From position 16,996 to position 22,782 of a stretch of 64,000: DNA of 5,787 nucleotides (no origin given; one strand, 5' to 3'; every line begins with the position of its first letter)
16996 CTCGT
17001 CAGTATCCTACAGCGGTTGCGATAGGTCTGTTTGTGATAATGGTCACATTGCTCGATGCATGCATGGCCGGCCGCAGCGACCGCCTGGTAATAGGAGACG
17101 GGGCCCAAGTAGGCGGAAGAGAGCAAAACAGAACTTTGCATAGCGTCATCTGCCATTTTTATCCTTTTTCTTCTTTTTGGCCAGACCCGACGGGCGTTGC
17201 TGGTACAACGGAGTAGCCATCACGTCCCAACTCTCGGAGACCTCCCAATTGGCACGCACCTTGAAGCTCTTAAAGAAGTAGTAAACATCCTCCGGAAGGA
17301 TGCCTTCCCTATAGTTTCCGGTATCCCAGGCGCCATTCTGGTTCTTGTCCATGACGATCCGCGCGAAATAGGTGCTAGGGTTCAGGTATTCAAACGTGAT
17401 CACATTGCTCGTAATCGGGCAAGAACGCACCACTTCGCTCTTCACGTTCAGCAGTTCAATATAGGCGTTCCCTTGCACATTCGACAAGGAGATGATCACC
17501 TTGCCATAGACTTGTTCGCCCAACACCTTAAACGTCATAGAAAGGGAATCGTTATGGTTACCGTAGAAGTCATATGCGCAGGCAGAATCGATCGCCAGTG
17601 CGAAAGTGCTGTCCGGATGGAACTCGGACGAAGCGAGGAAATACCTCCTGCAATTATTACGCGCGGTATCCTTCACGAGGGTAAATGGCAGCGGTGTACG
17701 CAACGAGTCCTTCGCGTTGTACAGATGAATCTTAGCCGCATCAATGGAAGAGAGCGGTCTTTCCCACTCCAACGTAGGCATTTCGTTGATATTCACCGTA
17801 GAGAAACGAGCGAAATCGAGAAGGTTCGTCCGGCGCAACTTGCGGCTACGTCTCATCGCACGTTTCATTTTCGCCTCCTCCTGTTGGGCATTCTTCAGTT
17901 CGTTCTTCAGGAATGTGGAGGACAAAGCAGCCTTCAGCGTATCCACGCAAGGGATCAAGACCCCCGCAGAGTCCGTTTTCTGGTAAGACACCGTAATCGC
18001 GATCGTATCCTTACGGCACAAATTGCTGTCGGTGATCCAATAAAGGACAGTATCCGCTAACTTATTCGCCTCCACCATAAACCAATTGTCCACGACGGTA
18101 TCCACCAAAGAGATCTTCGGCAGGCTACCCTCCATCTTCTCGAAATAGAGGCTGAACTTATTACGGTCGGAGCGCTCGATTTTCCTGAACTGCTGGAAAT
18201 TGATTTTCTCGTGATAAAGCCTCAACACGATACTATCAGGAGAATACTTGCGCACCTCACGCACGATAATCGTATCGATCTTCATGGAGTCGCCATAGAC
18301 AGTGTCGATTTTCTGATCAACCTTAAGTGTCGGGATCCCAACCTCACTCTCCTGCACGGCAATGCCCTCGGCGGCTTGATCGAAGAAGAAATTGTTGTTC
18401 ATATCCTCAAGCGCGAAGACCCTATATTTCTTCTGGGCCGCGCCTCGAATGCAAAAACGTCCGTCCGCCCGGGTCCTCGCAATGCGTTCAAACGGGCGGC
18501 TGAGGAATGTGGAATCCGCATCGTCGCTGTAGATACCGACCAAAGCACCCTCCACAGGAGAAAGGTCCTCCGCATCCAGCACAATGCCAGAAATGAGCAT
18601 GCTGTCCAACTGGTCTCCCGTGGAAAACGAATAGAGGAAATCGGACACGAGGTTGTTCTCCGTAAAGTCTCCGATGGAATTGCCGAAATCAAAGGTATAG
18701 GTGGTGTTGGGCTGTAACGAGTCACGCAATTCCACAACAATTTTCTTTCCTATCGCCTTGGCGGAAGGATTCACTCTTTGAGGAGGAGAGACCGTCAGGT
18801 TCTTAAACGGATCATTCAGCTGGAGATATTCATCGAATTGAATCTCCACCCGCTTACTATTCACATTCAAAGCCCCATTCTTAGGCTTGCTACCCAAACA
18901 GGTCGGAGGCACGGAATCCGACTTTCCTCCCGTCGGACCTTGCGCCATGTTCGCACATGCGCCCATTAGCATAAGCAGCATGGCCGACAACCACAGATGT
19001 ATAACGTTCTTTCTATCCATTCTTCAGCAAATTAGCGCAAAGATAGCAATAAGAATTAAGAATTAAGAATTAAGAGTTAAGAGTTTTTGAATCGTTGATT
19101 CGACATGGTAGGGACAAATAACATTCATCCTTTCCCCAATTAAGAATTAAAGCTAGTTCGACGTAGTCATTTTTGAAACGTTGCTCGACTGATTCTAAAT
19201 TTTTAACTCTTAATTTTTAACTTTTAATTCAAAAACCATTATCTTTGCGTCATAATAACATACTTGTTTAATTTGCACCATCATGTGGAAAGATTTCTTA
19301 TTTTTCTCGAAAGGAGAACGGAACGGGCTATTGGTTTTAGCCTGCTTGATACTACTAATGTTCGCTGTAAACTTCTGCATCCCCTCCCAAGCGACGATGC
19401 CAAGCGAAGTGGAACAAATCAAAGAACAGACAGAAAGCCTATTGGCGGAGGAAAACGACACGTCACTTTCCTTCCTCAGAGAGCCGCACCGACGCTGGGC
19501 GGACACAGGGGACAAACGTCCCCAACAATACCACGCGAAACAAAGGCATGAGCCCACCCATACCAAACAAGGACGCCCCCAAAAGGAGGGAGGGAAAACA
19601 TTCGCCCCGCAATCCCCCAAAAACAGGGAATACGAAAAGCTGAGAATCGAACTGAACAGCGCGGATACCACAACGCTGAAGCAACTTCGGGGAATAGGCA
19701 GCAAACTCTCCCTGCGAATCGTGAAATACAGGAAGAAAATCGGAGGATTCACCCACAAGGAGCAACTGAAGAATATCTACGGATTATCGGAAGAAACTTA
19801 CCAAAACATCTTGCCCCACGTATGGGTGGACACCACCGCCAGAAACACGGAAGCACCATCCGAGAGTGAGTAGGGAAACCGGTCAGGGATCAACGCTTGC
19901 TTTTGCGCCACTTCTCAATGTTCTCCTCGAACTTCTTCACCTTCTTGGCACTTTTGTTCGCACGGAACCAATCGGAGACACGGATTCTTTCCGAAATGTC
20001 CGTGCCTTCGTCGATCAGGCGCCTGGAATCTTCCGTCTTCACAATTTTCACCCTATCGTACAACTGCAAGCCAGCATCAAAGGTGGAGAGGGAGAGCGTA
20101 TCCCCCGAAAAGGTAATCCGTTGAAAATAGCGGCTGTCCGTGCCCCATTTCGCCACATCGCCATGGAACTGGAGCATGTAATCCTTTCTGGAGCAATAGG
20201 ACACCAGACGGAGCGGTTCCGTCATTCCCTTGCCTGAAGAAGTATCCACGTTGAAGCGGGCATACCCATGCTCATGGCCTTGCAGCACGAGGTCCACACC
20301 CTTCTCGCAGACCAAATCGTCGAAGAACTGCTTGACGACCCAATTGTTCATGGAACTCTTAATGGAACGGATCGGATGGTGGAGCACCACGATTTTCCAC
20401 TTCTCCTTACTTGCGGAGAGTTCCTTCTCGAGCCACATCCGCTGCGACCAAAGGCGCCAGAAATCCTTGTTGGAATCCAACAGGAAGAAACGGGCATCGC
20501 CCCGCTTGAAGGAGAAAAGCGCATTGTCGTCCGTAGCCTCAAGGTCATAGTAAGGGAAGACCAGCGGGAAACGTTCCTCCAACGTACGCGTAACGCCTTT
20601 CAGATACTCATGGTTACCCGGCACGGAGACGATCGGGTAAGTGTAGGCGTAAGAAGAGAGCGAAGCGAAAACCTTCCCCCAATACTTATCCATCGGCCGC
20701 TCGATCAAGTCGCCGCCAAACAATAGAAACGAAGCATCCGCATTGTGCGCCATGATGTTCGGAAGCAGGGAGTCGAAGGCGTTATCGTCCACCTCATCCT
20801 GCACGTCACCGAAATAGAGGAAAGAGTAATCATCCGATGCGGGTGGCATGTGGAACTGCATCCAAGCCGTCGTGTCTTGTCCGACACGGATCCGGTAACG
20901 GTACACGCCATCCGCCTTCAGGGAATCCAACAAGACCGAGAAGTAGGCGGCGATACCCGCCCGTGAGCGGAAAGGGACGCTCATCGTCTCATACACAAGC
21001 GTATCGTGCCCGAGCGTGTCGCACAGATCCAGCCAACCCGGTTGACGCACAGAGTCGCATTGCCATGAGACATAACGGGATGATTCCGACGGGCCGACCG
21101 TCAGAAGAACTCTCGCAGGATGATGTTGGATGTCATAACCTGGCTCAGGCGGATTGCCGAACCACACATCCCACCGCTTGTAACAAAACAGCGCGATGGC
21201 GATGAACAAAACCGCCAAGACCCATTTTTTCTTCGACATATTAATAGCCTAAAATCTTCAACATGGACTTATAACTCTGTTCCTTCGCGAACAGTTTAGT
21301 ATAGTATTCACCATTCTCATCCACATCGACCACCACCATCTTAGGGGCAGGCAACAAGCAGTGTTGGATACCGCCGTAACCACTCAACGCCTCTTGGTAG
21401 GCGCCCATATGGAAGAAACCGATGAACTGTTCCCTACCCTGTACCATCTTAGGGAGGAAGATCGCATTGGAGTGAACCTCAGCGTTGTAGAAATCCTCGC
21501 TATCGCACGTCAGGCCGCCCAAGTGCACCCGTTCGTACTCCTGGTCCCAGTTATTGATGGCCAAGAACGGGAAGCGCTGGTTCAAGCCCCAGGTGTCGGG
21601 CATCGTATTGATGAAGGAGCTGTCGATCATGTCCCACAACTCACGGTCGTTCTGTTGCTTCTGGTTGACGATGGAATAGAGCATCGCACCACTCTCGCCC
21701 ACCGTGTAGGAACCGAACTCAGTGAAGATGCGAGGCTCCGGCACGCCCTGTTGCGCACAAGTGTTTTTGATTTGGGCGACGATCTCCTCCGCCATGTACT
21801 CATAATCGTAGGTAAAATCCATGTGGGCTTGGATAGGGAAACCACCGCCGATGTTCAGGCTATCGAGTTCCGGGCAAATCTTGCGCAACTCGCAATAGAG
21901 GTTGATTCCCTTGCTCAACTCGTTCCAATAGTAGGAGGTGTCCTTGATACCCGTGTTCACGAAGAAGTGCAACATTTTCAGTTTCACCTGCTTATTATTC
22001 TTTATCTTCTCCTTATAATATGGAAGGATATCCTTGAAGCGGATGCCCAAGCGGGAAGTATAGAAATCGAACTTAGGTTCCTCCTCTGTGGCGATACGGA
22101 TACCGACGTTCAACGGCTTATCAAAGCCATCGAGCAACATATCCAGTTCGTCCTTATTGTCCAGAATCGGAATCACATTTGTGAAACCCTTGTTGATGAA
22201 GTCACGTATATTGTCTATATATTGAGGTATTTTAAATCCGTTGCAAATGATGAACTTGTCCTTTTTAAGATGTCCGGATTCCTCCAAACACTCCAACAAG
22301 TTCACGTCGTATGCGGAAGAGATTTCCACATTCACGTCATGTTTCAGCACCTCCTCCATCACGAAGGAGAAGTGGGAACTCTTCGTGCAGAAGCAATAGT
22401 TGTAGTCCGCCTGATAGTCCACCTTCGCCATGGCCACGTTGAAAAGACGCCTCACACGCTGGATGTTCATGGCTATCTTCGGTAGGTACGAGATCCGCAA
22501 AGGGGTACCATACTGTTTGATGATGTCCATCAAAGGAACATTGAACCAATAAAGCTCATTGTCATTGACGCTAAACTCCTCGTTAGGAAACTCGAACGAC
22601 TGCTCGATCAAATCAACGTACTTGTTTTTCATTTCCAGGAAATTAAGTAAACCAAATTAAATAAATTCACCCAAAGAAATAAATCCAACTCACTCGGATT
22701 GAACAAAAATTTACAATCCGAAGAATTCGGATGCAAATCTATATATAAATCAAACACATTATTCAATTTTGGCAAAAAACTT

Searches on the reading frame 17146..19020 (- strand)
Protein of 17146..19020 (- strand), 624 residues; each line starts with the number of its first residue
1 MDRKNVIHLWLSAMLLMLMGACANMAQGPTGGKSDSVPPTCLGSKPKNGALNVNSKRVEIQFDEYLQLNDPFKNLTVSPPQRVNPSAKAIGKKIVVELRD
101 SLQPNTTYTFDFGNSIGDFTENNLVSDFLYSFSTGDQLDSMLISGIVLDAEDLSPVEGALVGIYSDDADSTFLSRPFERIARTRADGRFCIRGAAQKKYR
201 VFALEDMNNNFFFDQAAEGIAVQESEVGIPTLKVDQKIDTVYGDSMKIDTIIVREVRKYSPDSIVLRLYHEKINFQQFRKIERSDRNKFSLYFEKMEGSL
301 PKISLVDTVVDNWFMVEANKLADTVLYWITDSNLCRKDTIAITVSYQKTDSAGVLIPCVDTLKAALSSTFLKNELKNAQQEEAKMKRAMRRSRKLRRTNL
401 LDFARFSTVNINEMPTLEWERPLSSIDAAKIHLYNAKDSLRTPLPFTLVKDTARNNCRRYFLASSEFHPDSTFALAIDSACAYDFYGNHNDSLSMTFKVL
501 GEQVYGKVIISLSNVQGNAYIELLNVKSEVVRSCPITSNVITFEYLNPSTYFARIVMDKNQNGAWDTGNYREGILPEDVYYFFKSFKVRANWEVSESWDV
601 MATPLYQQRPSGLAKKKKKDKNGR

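Call 20: search_protein_families(library=pfam, proteins=[window:17146-19020:-], max_evalue=0.001)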
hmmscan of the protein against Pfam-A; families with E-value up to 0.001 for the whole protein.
window:17146-19020:- (624 aa): 2 families
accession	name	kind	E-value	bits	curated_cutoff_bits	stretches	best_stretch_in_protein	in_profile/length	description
PF13205.12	Big_5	-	7.2e-20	72.1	23.6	1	35-134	1-105/105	Bacterial Ig-like domain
PF13620.12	CarboxypepD_reg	-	0.00076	20.2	32.3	0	143-203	2-54/82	Carboxypeptidase regulatory-like domain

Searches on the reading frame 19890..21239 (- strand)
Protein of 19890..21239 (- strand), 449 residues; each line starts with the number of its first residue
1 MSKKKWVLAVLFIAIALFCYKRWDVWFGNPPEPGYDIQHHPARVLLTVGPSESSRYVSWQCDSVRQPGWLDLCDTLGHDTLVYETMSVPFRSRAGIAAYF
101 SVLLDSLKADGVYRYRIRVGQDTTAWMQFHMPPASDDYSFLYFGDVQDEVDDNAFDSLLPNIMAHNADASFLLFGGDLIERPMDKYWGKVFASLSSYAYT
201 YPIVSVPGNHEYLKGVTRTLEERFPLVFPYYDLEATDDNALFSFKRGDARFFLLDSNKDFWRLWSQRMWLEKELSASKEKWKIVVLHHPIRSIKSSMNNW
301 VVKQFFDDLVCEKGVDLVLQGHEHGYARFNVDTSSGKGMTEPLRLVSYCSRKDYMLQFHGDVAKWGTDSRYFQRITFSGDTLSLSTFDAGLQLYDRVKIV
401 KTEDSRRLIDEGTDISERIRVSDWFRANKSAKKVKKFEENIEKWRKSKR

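Call 20: search_protein_families(library=pfam, proteins=[window:19890-21239:-], max_evalue=0.001)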
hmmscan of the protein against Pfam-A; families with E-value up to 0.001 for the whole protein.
window:19890-21239:- (449 aa): 2 families
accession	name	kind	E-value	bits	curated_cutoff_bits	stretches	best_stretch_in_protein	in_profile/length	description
PF00149.33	Metallophos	-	1.6e-16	61.7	21.5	1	140-326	3-191/191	Calcineurin-like phosphoesterase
PF16656.11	Pur_ac_phosph_N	-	4.8e-05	24.3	30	1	41-130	1-92/93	Purple acid Phosphatase, N-terminal domain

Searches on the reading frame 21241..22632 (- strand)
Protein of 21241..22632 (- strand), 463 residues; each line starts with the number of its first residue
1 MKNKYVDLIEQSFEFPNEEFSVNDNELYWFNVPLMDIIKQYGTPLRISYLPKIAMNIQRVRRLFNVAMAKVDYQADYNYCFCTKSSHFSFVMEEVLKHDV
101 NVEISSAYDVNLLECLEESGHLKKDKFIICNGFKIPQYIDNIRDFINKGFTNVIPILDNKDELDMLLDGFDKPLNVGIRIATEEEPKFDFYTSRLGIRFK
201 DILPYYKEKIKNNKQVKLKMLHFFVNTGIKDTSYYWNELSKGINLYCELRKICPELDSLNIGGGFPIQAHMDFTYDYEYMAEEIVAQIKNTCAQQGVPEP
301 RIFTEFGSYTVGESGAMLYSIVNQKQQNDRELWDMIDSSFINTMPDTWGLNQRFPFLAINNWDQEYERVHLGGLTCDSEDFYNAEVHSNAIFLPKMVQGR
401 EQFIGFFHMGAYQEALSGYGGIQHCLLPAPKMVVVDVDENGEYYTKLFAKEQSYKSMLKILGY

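Call 20: search_protein_families(library=pfam, proteins=[window:21241-22632:-], max_evalue=0.001)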
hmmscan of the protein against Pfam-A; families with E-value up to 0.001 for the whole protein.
window:21241-22632:- (463 aa): 1 family
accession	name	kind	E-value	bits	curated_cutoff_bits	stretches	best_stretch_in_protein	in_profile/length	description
PF02784.22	Orn_Arg_deC_N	-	8.3e-15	55.3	23.4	1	72-311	16-246/247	Pyridoxal-dependent decarboxylase, pyridoxal binding domain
